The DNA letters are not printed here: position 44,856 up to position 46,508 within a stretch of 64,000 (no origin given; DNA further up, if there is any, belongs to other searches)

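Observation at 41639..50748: Wzm/Wzt-type glycan locus with a radical SAM/SPASM enzyme and a GT2-GT-C fusion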

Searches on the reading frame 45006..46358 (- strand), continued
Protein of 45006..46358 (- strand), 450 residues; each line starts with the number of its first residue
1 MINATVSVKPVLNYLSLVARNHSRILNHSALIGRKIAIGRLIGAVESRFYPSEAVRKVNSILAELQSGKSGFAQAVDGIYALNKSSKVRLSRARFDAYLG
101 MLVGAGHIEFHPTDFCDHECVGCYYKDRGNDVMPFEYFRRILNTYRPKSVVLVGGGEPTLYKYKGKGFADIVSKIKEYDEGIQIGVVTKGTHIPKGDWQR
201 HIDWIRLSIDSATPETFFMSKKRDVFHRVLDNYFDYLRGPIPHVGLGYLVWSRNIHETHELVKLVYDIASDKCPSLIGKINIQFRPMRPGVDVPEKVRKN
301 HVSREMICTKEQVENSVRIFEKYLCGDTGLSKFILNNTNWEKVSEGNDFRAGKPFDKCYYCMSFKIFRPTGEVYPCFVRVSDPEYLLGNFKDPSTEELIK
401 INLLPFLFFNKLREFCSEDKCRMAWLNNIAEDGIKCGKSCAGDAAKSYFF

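Call 31: fold_search(model_id=the predicted structure, library=pdb)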
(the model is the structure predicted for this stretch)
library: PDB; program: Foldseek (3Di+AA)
matches with E <= 10: 1307; with E <= 0.001: 57
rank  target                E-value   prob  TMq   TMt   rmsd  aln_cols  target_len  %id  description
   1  8hzv_C                1.1e-11  1.00  0.49  0.47  13.7       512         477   13  The crystal structure of a Radical SAM Enzyme DesII (released 2024-07-10)
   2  8hzv_B                2.1e-11  1.00  0.49  0.47  14.4       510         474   13  The crystal structure of a Radical SAM Enzyme DesII (released 2024-07-10)
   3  8hzy_B                5.9e-11  1.00  0.48  0.47  12.4       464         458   13  The crystal structure of a Radical SAM Enzyme DesII (released 2024-07-10)
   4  8hzv_D                8.2e-11  1.00  0.50  0.48  12.2       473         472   14  The crystal structure of a Radical SAM Enzyme DesII (released 2024-07-10)
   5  8hzy_A                9.6e-11  1.00  0.50  0.49  12.1       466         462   12  The crystal structure of a Radical SAM Enzyme DesII (released 2024-07-10)
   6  8hzv_A                1.3e-10  1.00  0.50  0.48  12.4       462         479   14  The crystal structure of a Radical SAM Enzyme DesII (released 2024-07-10)
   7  5wgg_A                4.8e-10  1.00  0.45  0.45  17.8       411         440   13  Structural Insights into Thioether Bond Formation in the Biosynthesis of Sactipeptides (released 2017-07-26)
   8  5v1s_A                1.9e-09  1.00  0.46  0.48  13.6       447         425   13  Crystal structure of Streptococcus suis SuiB bound to S-adenosylmethionine (released 2017-08-30)
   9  7vob                  2.3e-09  1.00  0.44  0.57   7.2       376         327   12  The crystal structure of a Radical SAM Enzyme BlsE involved in the Biosynthesis of Blasticidin S (released 2022-05-04)
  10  5v1q_B                2.3e-09  1.00  0.44  0.45  10.2       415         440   14  Crystal structure of Streptococcus suis SuiB (released 2017-08-30)
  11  5why_B                7.4e-09  1.00  0.47  0.50  16.5       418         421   14  Structural Insights into Thioether Bond Formation in the Biosynthesis of Sactipeptides (released 2017-07-26)
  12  5why_A                9.6e-09  1.00  0.44  0.47  15.6       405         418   14  Structural Insights into Thioether Bond Formation in the Biosynthesis of Sactipeptides (released 2017-07-26)
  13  5v1s_B                1.0e-08  1.00  0.43  0.45  11.1       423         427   13  Crystal structure of Streptococcus suis SuiB bound to S-adenosylmethionine (released 2017-08-30)
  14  6efn                  1.3e-08  1.00  0.44  0.51  11.6       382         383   14  Structure of a RiPP maturase, SkfB (released 2018-10-24)
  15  5v1q_A                2.2e-08  1.00  0.41  0.43  11.6       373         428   13  Crystal structure of Streptococcus suis SuiB (released 2017-08-30)
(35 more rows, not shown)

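Call 39: search_solved_structures(query=A1, max_evalue=0.01)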
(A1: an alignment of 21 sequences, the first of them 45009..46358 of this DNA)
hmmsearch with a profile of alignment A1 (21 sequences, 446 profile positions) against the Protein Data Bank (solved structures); distinct sequences matched with E-value up to 0.01: 12.
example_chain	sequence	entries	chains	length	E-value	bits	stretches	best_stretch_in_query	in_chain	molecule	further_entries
1tv7_A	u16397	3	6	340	1.2e-06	30.8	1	99-224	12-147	Molybdenum cofactor biosynthesis protein A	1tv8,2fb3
2fb2_A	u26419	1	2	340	1.3e-06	30.6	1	99-224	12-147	Molybdenum cofactor biosynthesis protein A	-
7n7h_A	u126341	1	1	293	1.7e-06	30.3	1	103-212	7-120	VIPERIN-LIKE ENZYME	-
5vsl_A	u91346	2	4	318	9.5e-06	27.8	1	97-209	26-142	Radical S-adenosyl methionine domain-containing protein 2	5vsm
6q2p_A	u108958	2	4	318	1.4e-05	27.3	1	97-209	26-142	Radical S-adenosyl methionine domain-containing protein 2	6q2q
5wgg_A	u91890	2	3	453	0.00062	21.9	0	350-413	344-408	Radical SAM domain protein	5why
7n7i_A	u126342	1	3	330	0.0023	20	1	103-211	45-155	Viperin-like enzyme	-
9dgw_A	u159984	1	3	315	0.0023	20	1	103-211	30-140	Radical SAM core domain-containing protein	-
9dfw_A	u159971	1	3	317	0.0024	19.9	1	103-211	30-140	Radical SAM core domain-containing protein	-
6b4c_A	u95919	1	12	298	0.0025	19.8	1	103-211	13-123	Viperin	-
2a5h_A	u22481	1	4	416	0.0078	18.2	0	106-179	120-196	L-lysine 2,3-aminomutase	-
9dfu_A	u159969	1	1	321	0.0094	18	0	103-194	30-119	Radical SAM core domain-containing protein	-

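Call 44: find_related_loci(query=A1, collection=metagenome_contigs, flank=10000)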
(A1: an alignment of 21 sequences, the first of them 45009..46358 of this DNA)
Query A1 (450 aa) in metagenome_contigs; peptide patterns used: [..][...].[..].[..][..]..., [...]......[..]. (x = any residue, [..] = any of these).
491 stretches matched a pattern; 338 encode a relative of the query (tblastn E <= 1e-3); the best 80 are kept; 80 distinct loci.
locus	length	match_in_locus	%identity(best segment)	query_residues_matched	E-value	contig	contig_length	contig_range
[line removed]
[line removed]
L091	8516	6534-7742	33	19-435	7e-70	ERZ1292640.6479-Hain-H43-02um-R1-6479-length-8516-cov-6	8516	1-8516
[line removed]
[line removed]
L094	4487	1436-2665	32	18-435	1e-68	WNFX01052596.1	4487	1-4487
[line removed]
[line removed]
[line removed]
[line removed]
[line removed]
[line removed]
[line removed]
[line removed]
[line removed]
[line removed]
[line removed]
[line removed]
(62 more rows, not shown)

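Call 47: search_protein_families(library=pfam, proteins=[L124:1689-2432:+, L109:1590-2462:+, L107:187-1104:+, L033:11116-12609:+, L103:2308-3078:+, L003:8536-10014:+, L003:13242-13640:+, L003:13637-15733:+, L003:15714-17165:+], max_evalue=0.01)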
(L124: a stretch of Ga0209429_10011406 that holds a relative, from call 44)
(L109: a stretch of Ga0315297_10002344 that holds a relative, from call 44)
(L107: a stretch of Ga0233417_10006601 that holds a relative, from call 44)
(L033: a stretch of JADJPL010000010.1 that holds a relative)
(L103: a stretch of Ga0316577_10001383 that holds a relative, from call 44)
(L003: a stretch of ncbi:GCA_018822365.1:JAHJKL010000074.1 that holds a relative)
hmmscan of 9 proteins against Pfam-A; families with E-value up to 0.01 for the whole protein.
L124:1689-2432:+ (247 aa): 1 family
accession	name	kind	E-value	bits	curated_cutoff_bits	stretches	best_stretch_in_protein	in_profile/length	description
PF01048.26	PNP_UDP_1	-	5.2e-15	55.9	25.1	1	39-208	26-211/233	Phosphorylase superfamily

L109:1590-2462:+ (290 aa): 6 families
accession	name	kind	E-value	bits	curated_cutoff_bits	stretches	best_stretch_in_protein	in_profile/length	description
PF00196.25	GerE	-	1.1e-19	70.3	23.5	1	7-60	2-55/57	Bacterial regulatory proteins, luxR family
PF08281.18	Sigma70_r4_2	-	4.9e-05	23.3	25.7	1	5-50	8-54/54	Sigma-70, region 4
PF13384.12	HTH_23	-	0.00077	19.7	24.6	1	11-40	6-35/50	Homeodomain-like domain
PF13936.12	HTH_38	-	0.0021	18.2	27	1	8-40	5-38/44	Helix-turn-helix domain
PF03422.21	CBM_6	-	0.003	18.3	28.9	1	191-286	31-124/125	Carbohydrate binding module (family 6)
PF04967.18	HTH_10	-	0.0052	17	23.1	0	25-50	26-51/53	HTH DNA binding domain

L107:187-1104:+ (305 aa): 4 families
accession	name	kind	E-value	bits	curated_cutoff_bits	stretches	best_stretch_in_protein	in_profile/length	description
PF02518.31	HATPase_c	-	1.5e-25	90.2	26.4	1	190-299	2-109/111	Histidine kinase-, DNA gyrase B-, and HSP90-like ATPase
PF00512.31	HisKA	-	1.3e-10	41.6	26.9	1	82-140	2-64/66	His Kinase A (phospho-acceptor) domain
PF14501.12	HATPase_c_5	-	0.0016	18.8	22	1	196-286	8-91/102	GHKL domain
PF13581.12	HATPase_c_2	-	0.0059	17.1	27.4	0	203-296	41-126/127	Histidine kinase-like ATPase domain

L033:11116-12609:+ (497 aa): 2 families
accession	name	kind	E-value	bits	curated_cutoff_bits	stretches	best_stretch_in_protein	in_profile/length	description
PF02543.21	Carbam_trans_N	-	4.5e-31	109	24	1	10-365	10-344/346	Carbamoyltransferase N-terminus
PF16861.10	Carbam_trans_C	-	6.8e-25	88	27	1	420-491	1-72/170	Carbamoyltransferase C-terminus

L103:2308-3078:+ (256 aa): 2 families
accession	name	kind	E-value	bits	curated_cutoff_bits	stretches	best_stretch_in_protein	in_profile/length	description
PF00072.30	Response_reg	-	1.7e-18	67.3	30.2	1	16-126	4-111/111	Response regulator receiver domain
PF00486.34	Trans_reg_C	-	1.3e-17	64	26.2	1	158-231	2-77/77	Transcriptional regulatory protein, C terminal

L003:8536-10014:+ (492 aa): 0 families

L003:13242-13640:+ (132 aa): 1 family
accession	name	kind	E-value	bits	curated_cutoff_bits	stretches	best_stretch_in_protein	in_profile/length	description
PF07963.17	N_methyl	-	4.4e-07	29.7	21.2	1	5-29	2-26/27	Prokaryotic N-terminal methylation motif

L003:13637-15733:+ (698 aa): 6 families
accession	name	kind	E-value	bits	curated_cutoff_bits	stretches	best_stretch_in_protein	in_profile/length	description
PF13431.12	TPR_17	-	7.4e-06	26.3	24.4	1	589-621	1-33/34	Tetratricopeptide repeat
PF07719.23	TPR_2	-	8.8e-06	25.9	27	1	603-634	3-34/34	Tetratricopeptide repeat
PF13181.12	TPR_8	-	2e-05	24.8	25.7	0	602-633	2-33/34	Tetratricopeptide repeat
PF00515.34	TPR_1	-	4.3e-05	23.6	27.8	1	602-634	2-34/34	Tetratricopeptide repeat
PF13428.12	TPR_14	-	0.00015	22.5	23.5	0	603-639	3-39/44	Tetratricopeptide repeat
PF13414.12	TPR_11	-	0.0029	17.7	26.8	0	594-612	21-39/42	TPR repeat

L003:15714-17165:+ (483 aa): 0 families

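Call 48: find_encoding_contigs(protein=P0006, flank=10000, max_places=1)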
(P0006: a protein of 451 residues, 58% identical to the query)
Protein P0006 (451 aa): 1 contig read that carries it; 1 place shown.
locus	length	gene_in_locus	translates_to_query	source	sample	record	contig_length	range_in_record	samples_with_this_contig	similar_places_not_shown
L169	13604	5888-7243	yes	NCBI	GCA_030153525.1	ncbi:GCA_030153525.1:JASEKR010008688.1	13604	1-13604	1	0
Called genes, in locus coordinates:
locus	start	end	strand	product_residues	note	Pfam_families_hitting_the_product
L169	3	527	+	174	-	?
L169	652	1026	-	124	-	PF00072:Response_reg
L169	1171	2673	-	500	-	-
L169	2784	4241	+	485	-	-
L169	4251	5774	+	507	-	-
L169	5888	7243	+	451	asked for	PF04055:Radical_SAM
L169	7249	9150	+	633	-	PF13522:GATase_6, PF13537:GATase_7, PF00733:Asn_synthase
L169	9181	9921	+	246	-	PF00535:Glycos_transf_2, PF13641:Glyco_tranf_2_3 (weak)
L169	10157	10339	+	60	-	-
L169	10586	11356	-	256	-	PF13276:HTH_21, PF13565:HTH_32 (faint), PF00665:rve, PF13683:rve_3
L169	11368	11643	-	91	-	PF01527:HTH_Tnp_1, PF13518:HTH_28 (weak)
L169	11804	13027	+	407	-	PF13614:AAA_31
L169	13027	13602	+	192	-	?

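Call 49: find_encoding_contigs(protein=P0009, flank=10000, max_places=1)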
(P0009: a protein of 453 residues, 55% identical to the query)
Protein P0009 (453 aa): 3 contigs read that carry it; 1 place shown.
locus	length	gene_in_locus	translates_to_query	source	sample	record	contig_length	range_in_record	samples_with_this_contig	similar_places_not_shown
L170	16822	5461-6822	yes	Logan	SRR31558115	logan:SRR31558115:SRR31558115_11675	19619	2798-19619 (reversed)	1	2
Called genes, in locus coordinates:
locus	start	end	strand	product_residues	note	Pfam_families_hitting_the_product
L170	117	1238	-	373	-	PF13102:Phage_int_SAM_5 (faint), PF24624:Int_N (weak), PF00589:Phage_integrase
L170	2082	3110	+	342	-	-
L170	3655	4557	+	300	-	PF20508:DUF6734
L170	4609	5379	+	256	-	-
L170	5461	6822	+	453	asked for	PF04055:Radical_SAM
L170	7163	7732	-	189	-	PF02887:PK_C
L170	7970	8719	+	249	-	PF13814:Replic_Relax (faint)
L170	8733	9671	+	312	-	PF25169:DUF7830, PF19500:DUF6035, PF06054:CoiA_nuc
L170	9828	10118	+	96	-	PF12728:HTH_17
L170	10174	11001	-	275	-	PF12844:HTH_19, PF13560:HTH_31 (weak), PF01381:HTH_3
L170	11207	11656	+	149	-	PF08281:Sigma70_r4_2 (faint)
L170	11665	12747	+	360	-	-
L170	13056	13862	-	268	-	PF13338:AbiEi_4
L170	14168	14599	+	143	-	PF22751:DUF488-N3a, PF22752:DUF488-N3i (weak), PF04343:DUF488 (weak)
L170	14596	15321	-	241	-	-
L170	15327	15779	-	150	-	PF04343:DUF488, PF22751:DUF488-N3a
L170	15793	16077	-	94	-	-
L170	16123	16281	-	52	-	-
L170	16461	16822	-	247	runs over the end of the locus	PF08378:NERD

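Call 50: find_encoding_contigs(protein=P0014, flank=10000, max_places=1)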
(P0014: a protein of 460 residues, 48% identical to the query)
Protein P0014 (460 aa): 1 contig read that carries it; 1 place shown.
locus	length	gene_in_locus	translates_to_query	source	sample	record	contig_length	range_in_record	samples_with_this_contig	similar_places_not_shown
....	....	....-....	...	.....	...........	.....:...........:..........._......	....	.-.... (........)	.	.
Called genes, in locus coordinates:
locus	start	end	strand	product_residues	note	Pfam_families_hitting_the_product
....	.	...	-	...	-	?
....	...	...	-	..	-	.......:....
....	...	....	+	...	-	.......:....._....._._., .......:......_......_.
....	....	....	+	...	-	-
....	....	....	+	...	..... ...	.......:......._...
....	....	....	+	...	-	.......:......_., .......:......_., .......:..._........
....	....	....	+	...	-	-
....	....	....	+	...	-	?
